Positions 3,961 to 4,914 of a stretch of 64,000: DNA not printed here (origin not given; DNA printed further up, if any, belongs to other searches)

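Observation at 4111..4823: Rex-like wHTH-Rossmann regulator embedded in the glycan cluster, with a perfect palindrome in its upstream spacer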

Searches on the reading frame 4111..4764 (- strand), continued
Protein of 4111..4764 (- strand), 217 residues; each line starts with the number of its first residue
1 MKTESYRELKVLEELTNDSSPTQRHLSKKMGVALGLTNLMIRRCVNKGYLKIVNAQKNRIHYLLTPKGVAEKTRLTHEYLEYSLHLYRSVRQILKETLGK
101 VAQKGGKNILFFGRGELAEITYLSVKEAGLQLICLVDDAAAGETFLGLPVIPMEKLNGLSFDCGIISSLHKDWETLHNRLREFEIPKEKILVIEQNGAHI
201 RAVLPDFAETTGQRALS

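Call 16: find_encoding_contigs(protein=P0105, flank=8000, max_places=2)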
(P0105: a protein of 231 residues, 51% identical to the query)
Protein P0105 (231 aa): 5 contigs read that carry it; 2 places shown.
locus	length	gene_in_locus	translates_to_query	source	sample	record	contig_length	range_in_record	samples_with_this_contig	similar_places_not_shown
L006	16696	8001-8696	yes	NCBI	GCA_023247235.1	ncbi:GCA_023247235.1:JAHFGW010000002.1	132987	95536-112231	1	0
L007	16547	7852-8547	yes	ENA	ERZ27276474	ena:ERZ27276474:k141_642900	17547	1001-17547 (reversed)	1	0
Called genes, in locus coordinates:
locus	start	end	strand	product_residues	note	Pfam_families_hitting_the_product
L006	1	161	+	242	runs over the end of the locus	-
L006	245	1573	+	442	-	PF03721:UDPG_MGDP_dh_N, PF00984:UDPG_MGDP_dh, PF03720:UDPG_MGDP_dh_C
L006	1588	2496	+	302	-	PF01073:3Beta_HSD (weak), PF01370:Epimerase, PF04321:RmlD_sub_bind, PF16363:GDP_Man_Dehyd, PF02719:Polysacc_synt_2 (weak)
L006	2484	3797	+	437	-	PF03446:NAD_binding_2, PF03721:UDPG_MGDP_dh_N, PF00984:UDPG_MGDP_dh, PF03720:UDPG_MGDP_dh_C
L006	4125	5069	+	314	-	PF01073:3Beta_HSD, PF01370:Epimerase, PF02719:Polysacc_synt_2, PF04321:RmlD_sub_bind, PF05368:NmrA, PF07993:NAD_binding_4, PF13460:NAD_binding_10, PF16363:GDP_Man_Dehyd, +1 more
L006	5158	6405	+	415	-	PF01266:DAO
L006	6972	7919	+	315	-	PF00106:adh_short (weak), PF01073:3Beta_HSD, PF01370:Epimerase, PF02719:Polysacc_synt_2 (faint), PF04321:RmlD_sub_bind (weak), PF16363:GDP_Man_Dehyd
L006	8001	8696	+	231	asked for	PF01047:MarR (faint), PF13412:HTH_24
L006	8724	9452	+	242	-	PF00923:TAL_FSA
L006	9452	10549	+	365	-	PF01073:3Beta_HSD, PF01370:Epimerase, PF04321:RmlD_sub_bind, PF05368:NmrA (weak), PF13460:NAD_binding_10, PF16363:GDP_Man_Dehyd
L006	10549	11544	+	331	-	PF01073:3Beta_HSD, PF01370:Epimerase, PF02719:Polysacc_synt_2, PF05368:NmrA (weak), PF07993:NAD_binding_4 (faint), PF13460:NAD_binding_10, PF16363:GDP_Man_Dehyd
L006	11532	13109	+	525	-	PF01467:CTP_transf_like, PF00294:PfkB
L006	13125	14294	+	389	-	PF01041:DegT_DnrJ_EryC1, PF01053:Cys_Met_Meta_PP (weak), PF01212:Beta_elim_lyase (faint)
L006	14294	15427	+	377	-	PF00155:Aminotran_1_2, PF01041:DegT_DnrJ_EryC1, PF00266:Aminotran_5 (weak), PF01053:Cys_Met_Meta_PP (weak), PF01212:Beta_elim_lyase (weak)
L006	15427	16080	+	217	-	-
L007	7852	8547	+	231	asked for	PF01047:MarR (faint), PF13412:HTH_24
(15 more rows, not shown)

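Call 17: predict_structure(alignment_id=A1)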
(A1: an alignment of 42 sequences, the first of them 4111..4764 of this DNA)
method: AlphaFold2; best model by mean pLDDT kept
length: 217 residues; sequences in the alignment: 42
mean_pLDDT: 83.0   pTM: 0.65
mean pLDDT of the five models: 83.0, 81.6, 81.0, 78.7, 73.0
residues with pLDDT >= 90: 91; 70-90: 93; 50-70: 20; < 50: 13
segments of 3 or more residues with pLDDT < 50: 206-217
pLDDT, mean of each block of 10 residues (from residue 1): 85 88 85 89 95 78 94 92 84 90 93 88 93 93 93 88 79 72 81 67 50 34
secondary structure, 60 per line:
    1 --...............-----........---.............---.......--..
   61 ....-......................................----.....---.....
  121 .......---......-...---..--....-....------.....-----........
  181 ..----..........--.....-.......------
elements in order: H3-17 H23-30 H34-46 E50-56 E59-64 H66-103 E108-112 H116-127 E131-136 E148-151 H153-156 E163-167 H173-182 E190-196 E199-203 H205-211
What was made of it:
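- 4456..4569 (-): Residues 66-103: a single long helix. I infer that it is the dimerisation and linker element; it is also present in the short TIGR04176 proteins. AF2 secondary structure H66-103 (call 17).
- On PglD/NeuD family: The protein ends after the Rossmann-like domain (call 17).
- Checked: An AF2 model (pLDDT 83) shows a winged helix (residues 3-64), one long helix (66-103) and an alpha/beta domain (108-203) (call 17).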

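Call 22: search_solved_structures(query=A1, max_evalue=1, show_alignments=3)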
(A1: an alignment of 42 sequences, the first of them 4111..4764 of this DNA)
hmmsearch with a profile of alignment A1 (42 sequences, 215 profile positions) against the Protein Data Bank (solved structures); distinct sequences matched with E-value up to 1: 13.
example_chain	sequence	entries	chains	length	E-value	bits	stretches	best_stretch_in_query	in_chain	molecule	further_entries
6jbx_A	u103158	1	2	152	0.0002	24.3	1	5-68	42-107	Fatty acid biosynthesis transcriptional regulator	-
3vb2_A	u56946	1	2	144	0.0054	19.6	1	8-51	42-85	Multiple antibiotic resistance protein marR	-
4jba_A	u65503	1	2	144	0.012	18.4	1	8-51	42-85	Multiple antibiotic resistance protein MarR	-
8k8f_A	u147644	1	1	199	0.017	18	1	97-163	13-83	De novo design protein N7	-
7nwg_a2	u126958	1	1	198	0.017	18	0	11-71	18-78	ribosomal protein eS25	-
8kcj_A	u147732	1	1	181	0.019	17.8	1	97-164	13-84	De novo design protein -N7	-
5zz5_A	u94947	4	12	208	0.086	15.7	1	105-186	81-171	Redox-sensing transcriptional repressor Rex | Redox-sensing transcriptional repressor Rex 1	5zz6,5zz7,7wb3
3vod_A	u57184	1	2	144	0.16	14.8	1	8-51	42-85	Multiple antibiotic resistance protein marR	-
5h3r_A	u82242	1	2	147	0.17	14.7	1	8-51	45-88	Multiple antibiotic resistance protein MarR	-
4v3p_SV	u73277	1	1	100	0.29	13.9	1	10-62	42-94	40S ribosomal protein S25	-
1jgs_A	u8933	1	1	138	0.33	13.8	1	8-51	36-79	MULTIPLE ANTIBIOTIC RESISTANCE PROTEIN MARR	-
4v7e_BZ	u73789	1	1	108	0.36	13.7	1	10-62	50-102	40S ribosomal protein S25E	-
3voe_A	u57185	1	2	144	0.36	13.6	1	8-51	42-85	Multiple antibiotic resistance protein marR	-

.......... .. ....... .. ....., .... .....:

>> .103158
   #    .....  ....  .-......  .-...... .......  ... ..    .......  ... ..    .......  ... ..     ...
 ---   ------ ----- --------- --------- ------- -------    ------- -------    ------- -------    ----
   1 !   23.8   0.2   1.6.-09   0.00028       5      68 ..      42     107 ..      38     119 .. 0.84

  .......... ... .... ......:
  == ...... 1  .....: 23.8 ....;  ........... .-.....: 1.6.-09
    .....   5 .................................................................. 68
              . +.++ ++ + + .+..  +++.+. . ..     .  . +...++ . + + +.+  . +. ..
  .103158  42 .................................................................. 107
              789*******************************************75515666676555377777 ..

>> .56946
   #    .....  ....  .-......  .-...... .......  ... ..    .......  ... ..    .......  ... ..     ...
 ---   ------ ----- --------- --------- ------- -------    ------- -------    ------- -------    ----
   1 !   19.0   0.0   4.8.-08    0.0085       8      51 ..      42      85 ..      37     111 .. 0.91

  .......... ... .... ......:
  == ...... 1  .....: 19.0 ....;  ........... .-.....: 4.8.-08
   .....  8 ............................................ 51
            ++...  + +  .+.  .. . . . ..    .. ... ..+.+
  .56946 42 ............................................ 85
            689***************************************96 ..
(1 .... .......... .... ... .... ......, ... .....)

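Call 24: fold_search(model_id=the predicted structure, library=pdb)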
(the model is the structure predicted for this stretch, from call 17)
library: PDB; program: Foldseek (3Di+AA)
matches with E <= 10: 1853; with E <= 0.001: 31
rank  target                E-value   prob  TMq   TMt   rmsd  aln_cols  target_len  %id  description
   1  8bif_D                2.9e-05  1.00  0.35  0.26  13.0       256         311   12  O-Methyltransferase Plu4892 in complex with SAH (released 2023-03-08)
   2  8bie_A                3.7e-05  1.00  0.37  0.28  12.2       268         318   13  O-Methyltransferase Plu4894 in complex with SAH (released 2023-03-08)
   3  8bii_A                4.5e-05  1.00  0.37  0.28  12.5       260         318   13  O-Methyltransferase Plu4895 (mutant H229N) in complex with SAH (released 2023-03-08)
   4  7clu_B                6.1e-05  1.00  0.35  0.28  12.8       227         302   14  PigF with SAH (released 2021-07-28)
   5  8bij_A                6.1e-05  1.00  0.36  0.27  12.7       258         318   13  O-Methyltransferase Plu4894 (mutant I88M, W91L, C97Y, S142L, G146V, Y258M, L270F, S309Y) in complex with SAH (released 2023-03-08)
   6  8bid_A                7.3e-05  1.00  0.36  0.27  13.5       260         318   15  O-Methyltransferase Plu4890 (mutant H229N) in complex with SAH and AQ-270a (released 2023-03-08)
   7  8bii_G                8.2e-05  1.00  0.35  0.27  12.8       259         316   13  O-Methyltransferase Plu4895 (mutant H229N) in complex with SAH (released 2023-03-08)
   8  8bif_A                8.7e-05  1.00  0.37  0.29  11.3       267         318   12  O-Methyltransferase Plu4892 in complex with SAH (released 2023-03-08)
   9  8big_A                8.7e-05  1.00  0.36  0.27  12.4       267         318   13  O-Methyltransferase Plu4895 in complex with SAH (released 2023-03-08)
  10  1zgj                  1.5e-04  1.00  0.37  0.25  14.3       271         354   12  Crystal structure of isoflavanone 4'-O-methyltransferase complexed with (+)-pisatin (released 2006-08-01)
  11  8bgt_A                1.5e-04  1.00  0.35  0.26  14.0       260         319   15  O-Methyltransferase Plu4890 in complex with SAM (released 2023-03-08)
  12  8bir_A                1.9e-04  1.00  0.37  0.28  12.6       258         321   13  O-Methyltransferase Plu4895 in complex with SAH and AQ-256 (released 2023-03-08)
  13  3gwz_A                2.2e-04  1.00  0.36  0.26  13.0       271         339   12  Structure of the Mitomycin 7-O-methyltransferase MmcR (released 2010-04-07)
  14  8bgz_A                2.6e-04  1.00  0.38  0.28  13.3       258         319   15  O-Methyltransferase Plu4890 (mutant H229N) in complex with SAH and AQ-256 (released 2023-03-08)
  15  8bic_A                2.8e-04  1.00  0.35  0.26  14.1       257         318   12  O-Methyltransferase Plu4891 in complex with SAH (released 2023-03-08)
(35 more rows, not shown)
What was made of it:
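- On MarR (PF01047): The fold matches MarR chains with TMt 0.45-0.50 (call 24).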

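Call 29: find_related_loci(query=A1, collection=genome_contigs, flank=6000)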
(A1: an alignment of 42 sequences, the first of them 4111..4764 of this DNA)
Query A1 (217 aa) in genome_contigs; peptide patterns used: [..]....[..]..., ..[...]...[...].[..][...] (x = any residue, [..] = any of these).
321 stretches matched a pattern; 215 encode a relative of the query (tblastn E <= 1e-3); the best 80 are kept; 80 distinct loci.
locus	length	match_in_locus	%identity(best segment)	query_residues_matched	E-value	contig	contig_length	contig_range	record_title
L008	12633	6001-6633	67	1-213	8e-94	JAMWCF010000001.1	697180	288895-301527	MAG: Candidatus Omnitrophota bacterium isolate JZ-2.bins.99.201901 NODE_8_length_697180_cov_2.509274, whole genome shotg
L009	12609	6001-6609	57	1-203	4e-79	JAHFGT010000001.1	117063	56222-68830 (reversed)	MAG: Candidatus Omnitrophota bacterium isolate nzgw321 NODE_185_length_117064_cov_4.152681, whole genome shotgun sequenc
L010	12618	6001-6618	58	1-206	7e-78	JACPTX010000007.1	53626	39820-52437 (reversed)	MAG: Candidatus Omnitrophota bacterium isolate NC_groundwater_743_Ag_S-0.65um_67_24 S37_SO-6_scaffold_71712, whole genom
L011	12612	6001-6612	58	1-205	1e-76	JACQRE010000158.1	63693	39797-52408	MAG: Candidatus Omnitrophota bacterium isolate NC_groundwater_1351_Ag_S-0.2um_67_50 S_p2_S4_coassembly_k141_3654757, who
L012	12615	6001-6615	54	1-206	6e-74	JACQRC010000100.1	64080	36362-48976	MAG: Candidatus Omnitrophota bacterium isolate NC_groundwater_1349_Ag_S-0.2um_65_43 S_p2_S4_coassembly_k141_3923162, who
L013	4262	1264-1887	54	1-208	5e-72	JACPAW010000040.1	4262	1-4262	MAG: Candidatus Omnitrophota bacterium isolate NC_groundwater_241_Ag_S-0.2um_53_8 S5_GD2017_2_S2_scaffold_30482, whole g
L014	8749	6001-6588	46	1-197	3e-54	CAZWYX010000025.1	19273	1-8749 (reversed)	MAG TPA_asm: uncultured Planctomycetales bacterium isolate binchicken_co21_192 genome assembly, contig: NODE_1535_length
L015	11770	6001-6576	43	1-194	3e-54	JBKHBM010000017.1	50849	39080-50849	MAG: Desulfatibacillaceae bacterium isolate D1M01_5 NODE_597_length_50849_cov_9.076111, whole genome shotgun sequence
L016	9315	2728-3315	46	1-197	2e-53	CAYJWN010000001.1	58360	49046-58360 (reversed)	MAG TPA_asm: uncultured Planctomycetales bacterium isolate ERP125453_co1_486 genome assembly, contig: NODE_342_length_58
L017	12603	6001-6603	45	1-207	2e-53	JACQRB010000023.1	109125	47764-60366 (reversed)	MAG: Candidatus Omnitrophota bacterium isolate NC_groundwater_1348_Ag_S-0.2um_64_53 S_p2_S4_coassembly_k141_1043002, who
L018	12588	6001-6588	43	1-197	1e-52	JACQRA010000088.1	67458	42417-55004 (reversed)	MAG: Candidatus Omnitrophota bacterium isolate NC_groundwater_1347_Ag_S-0.2um_61_33 S_p2_S4_coassembly_k141_2316945, who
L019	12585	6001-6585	42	1-197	9e-53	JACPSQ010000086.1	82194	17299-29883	MAG: Candidatus Omnitrophota bacterium isolate NC_groundwater_710_Ag_S-0.2um_63_12 S36_SO-2_scaffold_412566, whole genom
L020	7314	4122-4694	47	1-193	2e-52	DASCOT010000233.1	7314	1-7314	MAG TPA_asm: Acidobacteriota bacterium isolate Fu_MAG_28 c_000002151821, whole genome shotgun sequence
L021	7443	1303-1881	44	1-194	1e-51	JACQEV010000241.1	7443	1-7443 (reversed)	MAG: Candidatus Methylomirabilota bacterium isolate NC_groundwater_1030_Pr1_S-0.65um_61_9 Montesol18_Sp65_coassembly_sca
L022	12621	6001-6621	42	6-217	5e-51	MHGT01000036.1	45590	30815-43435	MAG: Omnitrophica WOR_2 bacterium RIFCSPHIGHO2_02_FULL_67_20 rifcsphigho2_02_scaffold_6111, whole genome shotgun sequenc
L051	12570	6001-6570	40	1-191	6e-47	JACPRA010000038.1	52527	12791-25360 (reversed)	MAG: Candidatus Omnitrophota bacterium isolate NC_groundwater_667_Ag_B-0.1um_66_59 B_1_S1_Biohub_coassembly_k141_5713599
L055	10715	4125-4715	41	1-198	7e-47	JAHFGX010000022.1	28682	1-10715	MAG: Candidatus Omnitrophota bacterium isolate nzgw325 NODE_1686_length_28683_cov_8.165325, whole genome shotgun sequenc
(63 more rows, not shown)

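Call 41: search_protein_families(library=pfam, alignment_id=A3, max_evalue=0.00001)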
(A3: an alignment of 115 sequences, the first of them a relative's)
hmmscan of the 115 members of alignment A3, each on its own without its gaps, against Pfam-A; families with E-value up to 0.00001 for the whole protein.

A. member 1, L008:6516-7673:+ (386 aa): 0 families

B. families by the number of members that match (of 115 scanned): 74 families (the first 25 are shown)
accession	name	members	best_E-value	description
PF16363.11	GDP_Man_Dehyd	23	1.2e-154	GDP-mannose 4,6 dehydratase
PF01370.27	Epimerase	23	4.6e-78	NAD dependent epimerase/dehydratase family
PF04321.23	RmlD_sub_bind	21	2.4e-16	RmlD substrate binding domain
PF01073.25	3Beta_HSD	18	1e-34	3-beta hydroxysteroid dehydrogenase/isomerase family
PF02719.21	Polysacc_synt_2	17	4.2e-117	Polysaccharide biosynthesis protein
PF07993.18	NAD_binding_4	14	2e-15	Male sterility protein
PF13460.12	NAD_binding_10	12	3.6e-16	NAD(P)H-binding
PF05368.20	NmrA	10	2.3e-11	NmrA-like family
PF01041.23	DegT_DnrJ_EryC1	8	3.1e-107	DegT/DnrJ/EryC1/StrS aminotransferase family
PF03721.20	UDPG_MGDP_dh_N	7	2.8e-65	UDP-glucose/GDP-mannose dehydrogenase family, NAD binding domain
PF00984.24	UDPG_MGDP_dh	7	2.7e-38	UDP-glucose/GDP-mannose dehydrogenase family, central domain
PF03720.21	UDPG_MGDP_dh_C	7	6.7e-34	UDP-glucose/GDP-mannose dehydrogenase family, UDP binding domain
PF12804.13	NTP_transf_3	6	7.2e-14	MobA-like NTP transferase domain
PF00923.25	TAL_FSA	5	6.5e-40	Transaldolase/Fructose-6-phosphate aldolase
PF02348.25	CTP_transf_3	4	1.3e-39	Cytidylyltransferase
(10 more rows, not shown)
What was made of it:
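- On TIGR04176 MarR_EPS: The 80 related genome loci also lie among nucleotide-sugar genes (call 41).
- The first two downstream same-strand ORFs are dominated by nucleotide-sugar enzymes (call 41).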

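Call 56: search_protein_families(library=pfam, proteins=[L051:5971-7404:+, L055:4077-5534:+], max_evalue=0.001)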
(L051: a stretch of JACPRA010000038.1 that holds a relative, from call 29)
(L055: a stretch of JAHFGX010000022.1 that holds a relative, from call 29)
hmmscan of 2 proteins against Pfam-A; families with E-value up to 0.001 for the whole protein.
L051:5971-7404:+ (478 aa): 5 families
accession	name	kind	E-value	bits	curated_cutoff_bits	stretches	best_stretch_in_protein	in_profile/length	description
PF00483.29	NTP_transferase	-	1.3e-23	84.3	21.2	1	239-465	3-242/245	Nucleotidyl transferase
PF12804.13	NTP_transf_3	-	1.4e-13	51.7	27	1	238-399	1-128/160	MobA-like NTP transferase domain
PF13412.12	HTH_24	-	2.5e-07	30.6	21.9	1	17-61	4-48/48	Winged helix-turn-helix DNA-binding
PF01047.28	MarR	-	0.00064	20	24.6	0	18-61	5-48/59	MarR family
PF00702.32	Hydrolase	-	0.00081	20.3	26.4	0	82-139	85-136/191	haloacid dehalogenase-like hydrolase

L055:4077-5534:+ (486 aa): 6 families
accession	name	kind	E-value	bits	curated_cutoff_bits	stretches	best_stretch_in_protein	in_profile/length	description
PF00483.29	NTP_transferase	-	1.6e-17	64.4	21.2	1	247-425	3-185/245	Nucleotidyl transferase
PF12804.13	NTP_transf_3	-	2.5e-11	44.5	27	1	246-368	1-115/160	MobA-like NTP transferase domain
PF13412.12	HTH_24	-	8.3e-08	32.1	21.9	1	24-67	5-48/48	Winged helix-turn-helix DNA-binding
PF01047.28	MarR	-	5.7e-06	26.6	24.6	1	21-66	2-47/59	MarR family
PF00535.33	Glycos_transf_2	-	3.2e-05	24.4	23.3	1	304-390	42-129/168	Glycosyl transferase family 2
PF12802.13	MarR_2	-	3.6e-05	24.3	27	1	22-68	5-52/61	MarR family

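Call 60: list_cluster_members(proteins=[window:4114-4764:-])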
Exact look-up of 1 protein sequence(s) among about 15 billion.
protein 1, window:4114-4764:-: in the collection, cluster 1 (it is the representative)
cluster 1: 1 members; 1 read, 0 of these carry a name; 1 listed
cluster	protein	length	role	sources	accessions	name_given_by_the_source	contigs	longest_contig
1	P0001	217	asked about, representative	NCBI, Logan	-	-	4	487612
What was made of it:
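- Tried and rejected: An exact look-up of the protein gave no organism name or accession (call 60).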
